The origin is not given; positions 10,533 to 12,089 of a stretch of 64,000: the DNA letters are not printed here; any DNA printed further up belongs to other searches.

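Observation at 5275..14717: Dedicated FAS-II/PKS-like lipid cluster resembling the rhizobial acpXL-lpxXL very-long-chain lipid A acylation locus, but expanded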

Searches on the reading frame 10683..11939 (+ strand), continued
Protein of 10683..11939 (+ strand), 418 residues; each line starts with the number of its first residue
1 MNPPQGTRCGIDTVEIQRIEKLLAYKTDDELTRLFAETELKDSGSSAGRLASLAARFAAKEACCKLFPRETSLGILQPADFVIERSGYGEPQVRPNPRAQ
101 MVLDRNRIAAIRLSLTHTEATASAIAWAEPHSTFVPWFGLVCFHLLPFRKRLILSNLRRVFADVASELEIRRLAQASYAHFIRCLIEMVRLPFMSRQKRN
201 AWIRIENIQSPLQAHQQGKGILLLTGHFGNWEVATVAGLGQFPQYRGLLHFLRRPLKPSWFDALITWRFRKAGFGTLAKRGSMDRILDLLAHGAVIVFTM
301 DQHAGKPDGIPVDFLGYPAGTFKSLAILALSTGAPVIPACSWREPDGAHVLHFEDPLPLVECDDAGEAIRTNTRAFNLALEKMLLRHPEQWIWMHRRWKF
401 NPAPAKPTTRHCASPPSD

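Call 21: search_solved_structures(query=window:10683-11936:+, show_alignments=2, max_evalue=0.01)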
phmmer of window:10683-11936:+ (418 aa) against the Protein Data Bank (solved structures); distinct sequences matched with E-value up to 0.01: 14.
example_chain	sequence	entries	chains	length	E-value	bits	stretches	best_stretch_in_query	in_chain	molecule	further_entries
5kn7_B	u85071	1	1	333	1.3e-09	40.5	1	204-403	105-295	Lipid A biosynthesis lauroyl acyltransferase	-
5f2t_A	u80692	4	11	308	2.5e-09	39.5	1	156-398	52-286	Phosphatidylinositol mannoside acyltransferase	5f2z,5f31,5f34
5oce_A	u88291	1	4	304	2.5e-09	39.5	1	156-398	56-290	Phosphatidylinositol mannoside acyltransferase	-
7ojt_A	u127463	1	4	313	2.6e-09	39.4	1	156-398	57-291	Phosphatidylinositol mannoside acyltransferase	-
5knk_B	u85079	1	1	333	7.9e-09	37.8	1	204-403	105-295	Lipid A biosynthesis lauroyl acyltransferase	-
2wdy_A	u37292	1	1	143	5.1e-08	35.2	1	9-129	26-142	HOLO-[ACYL-CARRIER-PROTEIN] SYNTHASE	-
2jbz_A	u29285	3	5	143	6.8e-08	34.8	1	9-129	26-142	HOLO-[ACYL-CARRIER-PROTEIN] SYNTHASE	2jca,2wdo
3qmn_A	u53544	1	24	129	1.8e-07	33.4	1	9-120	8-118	Holo-[acyl-carrier-protein] synthase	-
2wds_A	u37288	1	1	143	1.5e-06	30.3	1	9-129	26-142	HOLO-[ACYL-CARRIER-PROTEIN] SYNTHASE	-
3hyk_A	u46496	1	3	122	0.0011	20.9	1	9-121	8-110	Holo-[acyl-carrier-protein] synthase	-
5vbx_A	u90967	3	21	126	0.0015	20.4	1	9-117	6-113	Holo-[acyl-carrier-protein] synthase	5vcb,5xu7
3gwm_A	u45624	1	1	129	0.0019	20.1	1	33-129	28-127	Holo-[acyl-carrier-protein] synthase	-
7w58_A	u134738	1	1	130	0.0019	20.1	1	33-129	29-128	4'-phosphopantetheinyl transferase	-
1f80_A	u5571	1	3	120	0.0086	17.9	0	9-124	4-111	HOLO-(ACYL CARRIER PROTEIN) SYNTHASE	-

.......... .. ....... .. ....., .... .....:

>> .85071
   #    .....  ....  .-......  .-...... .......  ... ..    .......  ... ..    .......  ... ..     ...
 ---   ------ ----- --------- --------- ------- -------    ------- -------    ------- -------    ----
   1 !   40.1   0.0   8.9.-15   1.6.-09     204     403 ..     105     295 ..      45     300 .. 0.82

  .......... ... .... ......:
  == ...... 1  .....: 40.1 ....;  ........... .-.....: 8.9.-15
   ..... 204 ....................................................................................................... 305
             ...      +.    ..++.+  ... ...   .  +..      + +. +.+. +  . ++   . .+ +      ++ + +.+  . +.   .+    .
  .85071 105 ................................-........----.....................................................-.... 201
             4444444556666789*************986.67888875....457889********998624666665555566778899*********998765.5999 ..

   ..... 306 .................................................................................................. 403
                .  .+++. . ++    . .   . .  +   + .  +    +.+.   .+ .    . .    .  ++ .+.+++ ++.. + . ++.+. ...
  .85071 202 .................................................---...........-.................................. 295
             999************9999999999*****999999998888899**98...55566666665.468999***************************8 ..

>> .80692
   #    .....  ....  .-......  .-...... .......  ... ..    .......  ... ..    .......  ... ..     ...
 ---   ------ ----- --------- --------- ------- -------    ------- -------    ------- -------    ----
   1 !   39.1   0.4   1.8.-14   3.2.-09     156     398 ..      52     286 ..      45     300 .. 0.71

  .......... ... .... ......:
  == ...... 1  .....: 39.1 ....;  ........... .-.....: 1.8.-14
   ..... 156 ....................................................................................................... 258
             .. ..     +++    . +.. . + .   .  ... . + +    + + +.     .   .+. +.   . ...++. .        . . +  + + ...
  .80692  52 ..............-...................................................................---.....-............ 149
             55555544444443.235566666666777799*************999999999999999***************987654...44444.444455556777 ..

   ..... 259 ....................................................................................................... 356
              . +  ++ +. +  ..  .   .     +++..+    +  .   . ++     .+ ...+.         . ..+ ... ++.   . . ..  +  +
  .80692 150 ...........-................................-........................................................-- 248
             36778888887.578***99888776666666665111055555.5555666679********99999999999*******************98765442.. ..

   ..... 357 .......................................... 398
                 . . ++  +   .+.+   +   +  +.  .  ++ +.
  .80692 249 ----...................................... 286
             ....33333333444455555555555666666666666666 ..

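Call 37: search_dna_similar(query=window:10683-11936:+, collection=plasmids, mode=protein, max_rows=25, max_evalue=1e-8)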
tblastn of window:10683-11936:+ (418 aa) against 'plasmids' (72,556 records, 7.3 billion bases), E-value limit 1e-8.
Records with a match: 37; places in all: 37; records where one place covers at least 80% of the query: 0.
Best place of each record, by identity: <60% 37.
By first word of the organism name: Escherichia 10; Paracoccus 4; Pseudomonas 3; Caballeronia 2; Persicobacter 2; Sinorhizobium 2; Chondrinema 2; Neisseria 2; Paraburkholderia 1; Nonomuraea 1; and 8 more.
By predicted mobility (MOB-suite, as given by PLSDB): non-mobilizable 31; mobilizable 4; conjugative 2.
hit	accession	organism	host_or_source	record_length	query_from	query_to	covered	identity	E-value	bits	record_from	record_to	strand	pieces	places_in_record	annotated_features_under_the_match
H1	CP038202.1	Paracoccus ferrooxidans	single cell,bioreactor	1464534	130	412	68%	29.3%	1e-11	74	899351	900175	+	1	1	lauroyl acyltransferase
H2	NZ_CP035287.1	Paracoccus versutus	whole organism,soil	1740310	130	412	68%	29.3%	1e-11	74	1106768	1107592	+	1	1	none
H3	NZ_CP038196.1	Paracoccus versutus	single cell,soil adjacent to the roots ...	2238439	130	412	68%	29.3%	2e-11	74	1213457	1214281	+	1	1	none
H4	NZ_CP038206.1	Paracoccus pantotrophus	single cell,soil associated with ...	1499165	130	412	68%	29.2%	1e-11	74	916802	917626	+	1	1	none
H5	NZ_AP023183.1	Paraburkholderia sp. PGU19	Physopelta gutta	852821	138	414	66%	28.0%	3e-11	73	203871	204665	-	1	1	lipid A biosynthesis lauroyl acyltransferase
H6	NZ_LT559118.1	Nonomuraea gerenzanensis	-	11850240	151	398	59%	29.5%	2e-10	71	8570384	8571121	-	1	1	none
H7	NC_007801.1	Jannaschia sp. CCS1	-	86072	145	399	61%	28.0%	1e-14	84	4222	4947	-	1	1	lysophospholipid acyltransferase family protein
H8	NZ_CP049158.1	Caballeronia sp. SBC1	whole organism,soil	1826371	149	402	61%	27.9%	6e-13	79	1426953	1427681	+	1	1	none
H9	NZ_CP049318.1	Caballeronia sp. SBC2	whole organism,soil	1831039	149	402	61%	27.9%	6e-13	79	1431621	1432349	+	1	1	none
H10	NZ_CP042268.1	Pseudomonas aeruginosa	Homo sapiens,sputum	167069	138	402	63%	26.6%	4e-11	73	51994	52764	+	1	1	lipid A biosynthesis lauroyl acyltransferase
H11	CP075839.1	Pseudomonas aeruginosa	Homo sapiens,Cell culture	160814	138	402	63%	26.6%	7e-11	72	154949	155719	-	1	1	lipid A biosynthesis lauroyl acyltransferase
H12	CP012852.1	Persicobacter sp. JZB09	cell culture,soil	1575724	134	402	64%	25.9%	4e-13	79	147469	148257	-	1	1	none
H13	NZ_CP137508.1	Pseudomonas aeruginosa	Homo sapiens,Bacterial culture sample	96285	138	402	63%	26.2%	1e-10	72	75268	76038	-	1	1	lipid A biosynthesis lauroyl acyltransferase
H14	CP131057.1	Hyphomicrobiales bacterium UR115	tomato,bacteria,rhizosphere soil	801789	176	406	55%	29.7%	1e-15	87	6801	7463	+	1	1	none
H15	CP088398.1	Escherichia coli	Homo sapiens,blood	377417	138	402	63%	25.7%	5e-9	66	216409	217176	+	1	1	lpxL: kdo(2)-lipid IV(A) lauroyltransferase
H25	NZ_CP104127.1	Sinorhizobium sp. M103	Phaseolus vulgaris,cell ...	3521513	149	398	60%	26.4%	9e-10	69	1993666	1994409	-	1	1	none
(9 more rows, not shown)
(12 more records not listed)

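Call 38: get_annotated_region(hit=H25, flank=9000)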
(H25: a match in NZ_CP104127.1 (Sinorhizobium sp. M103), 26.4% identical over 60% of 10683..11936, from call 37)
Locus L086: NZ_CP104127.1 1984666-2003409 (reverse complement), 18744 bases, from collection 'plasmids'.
description: Sinorhizobium sp. M103 plasmid pM103a, complete sequence
organism: Sinorhizobium sp. M103 (NCBI taxid 2976821)
taxonomy: Bacteria; Pseudomonadota; Alphaproteobacteria; Hyphomicrobiales; Rhizobiaceae; Sinorhizobium; Sinorhizobium sp. M103
host: -; source: Phaseolus vulgaris,cell culture,Phaseolus vulgaris nodule,nodule from plant grown in inoculum free soil; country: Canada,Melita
typing (MOB-suite, as given by PLSDB): non-mobilizable
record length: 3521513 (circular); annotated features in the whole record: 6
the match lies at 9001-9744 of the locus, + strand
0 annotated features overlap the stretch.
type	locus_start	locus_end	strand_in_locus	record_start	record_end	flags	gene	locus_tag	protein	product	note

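Call 41: get_annotated_region(hit=H14, flank=9000)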
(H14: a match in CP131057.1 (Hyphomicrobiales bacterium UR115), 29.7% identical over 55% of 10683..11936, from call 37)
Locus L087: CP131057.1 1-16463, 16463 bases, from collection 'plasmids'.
description: Hyphomicrobiales bacterium UR115 plasmid unnamed, complete sequence
organism: Hyphomicrobiales bacterium UR115 (NCBI taxid 3064829)
taxonomy: Bacteria; Pseudomonadota; Alphaproteobacteria; Hyphomicrobiales; ; ; Hyphomicrobiales bacterium UR115
host: -; source: tomato,bacteria,rhizosphere soil; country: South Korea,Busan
typing (MOB-suite, as given by PLSDB): non-mobilizable
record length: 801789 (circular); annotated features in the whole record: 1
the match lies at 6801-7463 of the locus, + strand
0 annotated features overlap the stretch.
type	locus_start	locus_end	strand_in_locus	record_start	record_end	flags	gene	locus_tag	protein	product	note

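Call 62: search_protein_representatives(protein=window:10683-11936:+)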
Query: 418 residues. Proteins with E-value up to 0.001 (for the whole library): 15175; up to 1e-10: 6930; up to 1e-30: 393. The best 150 are listed.
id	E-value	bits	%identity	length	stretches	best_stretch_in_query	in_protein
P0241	1.7e-128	445.3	49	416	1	7-400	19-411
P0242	7.7e-113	393.7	48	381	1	26-399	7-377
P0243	1.2e-111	389.8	58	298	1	116-400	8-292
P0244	2.9e-100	352.3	45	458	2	119-400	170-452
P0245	1.1e-95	337.2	44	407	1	29-399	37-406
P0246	2.0e-94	333.1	60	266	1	153-405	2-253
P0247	5.2e-81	288.9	50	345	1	5-293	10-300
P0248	4.0e-80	286.0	60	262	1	4-221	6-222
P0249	1.1e-79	284.6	55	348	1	94-346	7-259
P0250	4.7e-77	275.8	46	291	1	137-400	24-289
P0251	6.8e-76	272.0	43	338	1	140-409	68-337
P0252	1.3e-70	254.6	53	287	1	161-401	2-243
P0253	5.1e-68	246.1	53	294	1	4-232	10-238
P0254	5.4e-68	246.0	56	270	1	131-319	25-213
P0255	1.2e-67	244.9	31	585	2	137-407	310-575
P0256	7.7e-66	238.9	42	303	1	128-399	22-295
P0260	6.5e-63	229.3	30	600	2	138-399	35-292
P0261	3.1e-62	227.0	38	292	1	137-401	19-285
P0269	9.6e-59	215.5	40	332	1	139-418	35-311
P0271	1.7e-58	214.7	37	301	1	137-406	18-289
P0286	4.5e-49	183.7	30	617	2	139-410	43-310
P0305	6.7e-44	166.6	30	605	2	139-402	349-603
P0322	5.1e-41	157.1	36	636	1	137-400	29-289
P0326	1.5e-40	155.6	34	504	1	138-406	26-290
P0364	1.2e-36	142.8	26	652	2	138-402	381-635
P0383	4.8e-36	140.7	34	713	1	139-405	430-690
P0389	8.8e-36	139.9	24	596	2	148-400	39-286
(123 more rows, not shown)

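Call 63: list_cluster_members(proteins=[P0241, P0245, P0250, P0256, P0261, P0271, P0255, P0260, P0269, P0251])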
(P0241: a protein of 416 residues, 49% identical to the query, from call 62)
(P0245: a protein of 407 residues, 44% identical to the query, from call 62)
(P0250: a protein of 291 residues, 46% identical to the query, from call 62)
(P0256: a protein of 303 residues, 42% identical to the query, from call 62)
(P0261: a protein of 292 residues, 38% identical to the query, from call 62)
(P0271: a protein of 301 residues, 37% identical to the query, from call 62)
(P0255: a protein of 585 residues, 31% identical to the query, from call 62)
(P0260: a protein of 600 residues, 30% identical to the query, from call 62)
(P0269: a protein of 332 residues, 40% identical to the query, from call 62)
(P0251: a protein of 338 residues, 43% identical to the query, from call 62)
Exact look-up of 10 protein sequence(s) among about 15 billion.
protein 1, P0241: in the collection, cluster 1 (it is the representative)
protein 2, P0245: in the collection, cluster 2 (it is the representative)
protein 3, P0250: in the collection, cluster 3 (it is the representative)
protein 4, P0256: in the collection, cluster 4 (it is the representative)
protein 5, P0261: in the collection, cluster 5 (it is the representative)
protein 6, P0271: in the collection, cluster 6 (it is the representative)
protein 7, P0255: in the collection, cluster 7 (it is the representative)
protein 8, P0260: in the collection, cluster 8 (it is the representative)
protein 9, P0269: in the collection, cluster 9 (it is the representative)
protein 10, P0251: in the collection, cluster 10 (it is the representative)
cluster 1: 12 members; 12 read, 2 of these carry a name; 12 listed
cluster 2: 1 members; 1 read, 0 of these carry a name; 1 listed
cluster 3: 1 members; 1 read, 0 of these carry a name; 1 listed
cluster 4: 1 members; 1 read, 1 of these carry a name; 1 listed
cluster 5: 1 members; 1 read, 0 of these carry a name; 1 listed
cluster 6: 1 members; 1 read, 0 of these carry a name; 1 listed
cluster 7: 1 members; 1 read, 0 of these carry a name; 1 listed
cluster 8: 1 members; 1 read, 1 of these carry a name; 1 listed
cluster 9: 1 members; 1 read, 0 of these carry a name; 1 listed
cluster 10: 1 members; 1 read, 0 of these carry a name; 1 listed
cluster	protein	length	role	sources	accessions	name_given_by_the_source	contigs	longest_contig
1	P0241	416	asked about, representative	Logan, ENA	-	-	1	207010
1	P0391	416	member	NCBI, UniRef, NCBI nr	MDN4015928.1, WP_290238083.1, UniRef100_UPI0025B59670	LpxL/LpxP family acyltransferase [Zwartia panacis] | LpxL/LpxP family acyltransferase n=1 Tax=Zwartia panacis TaxID=2683345 RepID=UPI0025B59670 | 4'-phosphopantetheinyl transferase superfamily protein [Zwartia panacis]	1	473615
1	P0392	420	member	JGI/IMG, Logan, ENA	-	KDO2-lipid IV(A) lauroyltransferase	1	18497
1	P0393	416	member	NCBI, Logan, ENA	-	-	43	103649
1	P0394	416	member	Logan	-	-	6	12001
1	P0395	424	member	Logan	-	-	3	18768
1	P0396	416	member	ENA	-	-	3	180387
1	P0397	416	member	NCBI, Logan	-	-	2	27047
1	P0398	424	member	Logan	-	-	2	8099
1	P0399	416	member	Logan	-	-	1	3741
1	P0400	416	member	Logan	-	-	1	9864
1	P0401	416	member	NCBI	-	-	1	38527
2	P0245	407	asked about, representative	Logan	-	-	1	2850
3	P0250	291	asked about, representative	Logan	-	-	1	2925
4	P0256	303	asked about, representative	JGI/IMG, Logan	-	KDO2-lipid IV(A) lauroyltransferase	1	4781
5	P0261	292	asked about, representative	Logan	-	-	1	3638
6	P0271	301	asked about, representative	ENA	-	-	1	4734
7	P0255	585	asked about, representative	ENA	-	-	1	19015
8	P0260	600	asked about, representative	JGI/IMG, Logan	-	KDO2-lipid IV(A) lauroyltransferase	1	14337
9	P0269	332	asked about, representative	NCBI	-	-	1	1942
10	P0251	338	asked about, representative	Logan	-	-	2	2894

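Call 64: search_protein_families(library=pfam, proteins=[P0255, P0260, P0286, P0305, P0322, P0364, P0383, P0389, P0326, P0244], max_evalue=0.001)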
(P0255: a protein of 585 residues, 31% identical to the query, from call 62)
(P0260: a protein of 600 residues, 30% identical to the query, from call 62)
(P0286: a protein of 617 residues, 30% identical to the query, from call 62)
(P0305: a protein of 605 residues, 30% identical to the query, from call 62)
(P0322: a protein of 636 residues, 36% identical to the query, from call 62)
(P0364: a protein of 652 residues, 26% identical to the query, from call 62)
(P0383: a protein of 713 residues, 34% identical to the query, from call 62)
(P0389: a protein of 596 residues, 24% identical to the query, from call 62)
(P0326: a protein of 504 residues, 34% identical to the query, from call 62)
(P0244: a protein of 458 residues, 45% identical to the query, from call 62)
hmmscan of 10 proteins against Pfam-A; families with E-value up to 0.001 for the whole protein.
P0255 (585 aa): 1 family
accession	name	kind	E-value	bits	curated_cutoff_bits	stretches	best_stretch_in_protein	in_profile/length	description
PF03279.18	Lip_A_acyltrans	-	1.4e-90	303.9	22.3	2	291-567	21-294/295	Bacterial lipid A biosynthesis acyltransferase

P0260 (600 aa): 1 family
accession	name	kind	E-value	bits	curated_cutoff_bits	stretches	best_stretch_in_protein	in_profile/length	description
PF03279.18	Lip_A_acyltrans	-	4.2e-99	331.9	22.3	2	4-293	10-295/295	Bacterial lipid A biosynthesis acyltransferase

P0286 (617 aa): 1 family
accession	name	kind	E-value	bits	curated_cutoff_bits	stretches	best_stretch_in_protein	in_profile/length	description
PF03279.18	Lip_A_acyltrans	-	2.1e-88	296.8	22.3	2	16-300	16-295/295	Bacterial lipid A biosynthesis acyltransferase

P0305 (605 aa): 1 family
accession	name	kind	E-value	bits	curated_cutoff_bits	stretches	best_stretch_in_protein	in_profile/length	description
PF03279.18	Lip_A_acyltrans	-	7.2e-85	285.2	22.3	2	341-600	34-294/295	Bacterial lipid A biosynthesis acyltransferase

P0322 (636 aa): 2 families
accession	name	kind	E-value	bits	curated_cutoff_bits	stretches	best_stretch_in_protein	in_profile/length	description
PF03279.18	Lip_A_acyltrans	-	5.1e-43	147.8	22.3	1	9-288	20-294/295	Bacterial lipid A biosynthesis acyltransferase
PF11306.15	DUF3108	-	5.2e-31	108.5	26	1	419-626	6-205/209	Protein of unknown function (DUF3108)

P0364 (652 aa): 1 family
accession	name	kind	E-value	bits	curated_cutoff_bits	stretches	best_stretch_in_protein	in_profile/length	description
PF03279.18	Lip_A_acyltrans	-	1.7e-74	251.2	22.3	2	350-632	8-294/295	Bacterial lipid A biosynthesis acyltransferase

P0383 (713 aa): 2 families
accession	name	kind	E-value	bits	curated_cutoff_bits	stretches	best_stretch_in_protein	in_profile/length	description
PF02606.20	LpxK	-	2.9e-72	244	27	1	27-356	3-319/328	Tetraacyldisaccharide-1-P 4'-kinase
PF03279.18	Lip_A_acyltrans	-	1.2e-56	192.6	22.3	1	409-685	21-295/295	Bacterial lipid A biosynthesis acyltransferase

P0389 (596 aa): 1 family
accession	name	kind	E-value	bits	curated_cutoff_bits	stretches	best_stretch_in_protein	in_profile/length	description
PF03279.18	Lip_A_acyltrans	-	6.7e-91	305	22.3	2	312-592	18-294/295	Bacterial lipid A biosynthesis acyltransferase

P0326 (504 aa): 1 family
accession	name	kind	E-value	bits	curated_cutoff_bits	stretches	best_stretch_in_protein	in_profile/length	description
PF03279.18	Lip_A_acyltrans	-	2.4e-58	198.1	22.3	1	7-284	22-295/295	Bacterial lipid A biosynthesis acyltransferase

P0244 (458 aa): 2 families
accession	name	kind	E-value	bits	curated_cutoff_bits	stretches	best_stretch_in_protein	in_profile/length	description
PF03279.18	Lip_A_acyltrans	-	2.9e-38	132.2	22.3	1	181-451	33-294/295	Bacterial lipid A biosynthesis acyltransferase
PF01648.25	ACPS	-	1.2e-05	25.7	25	1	39-99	2-63/111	4'-phosphopantetheinyl transferase superfamily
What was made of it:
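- The closest relatives of the G7 acyltransferase domain include an LpxK::acyltransferase fusion and tandem double-acyltransferase proteins (calls 62, 64). The nearest sequence relatives of the acyltransferase include an LpxK fusion (call 64).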
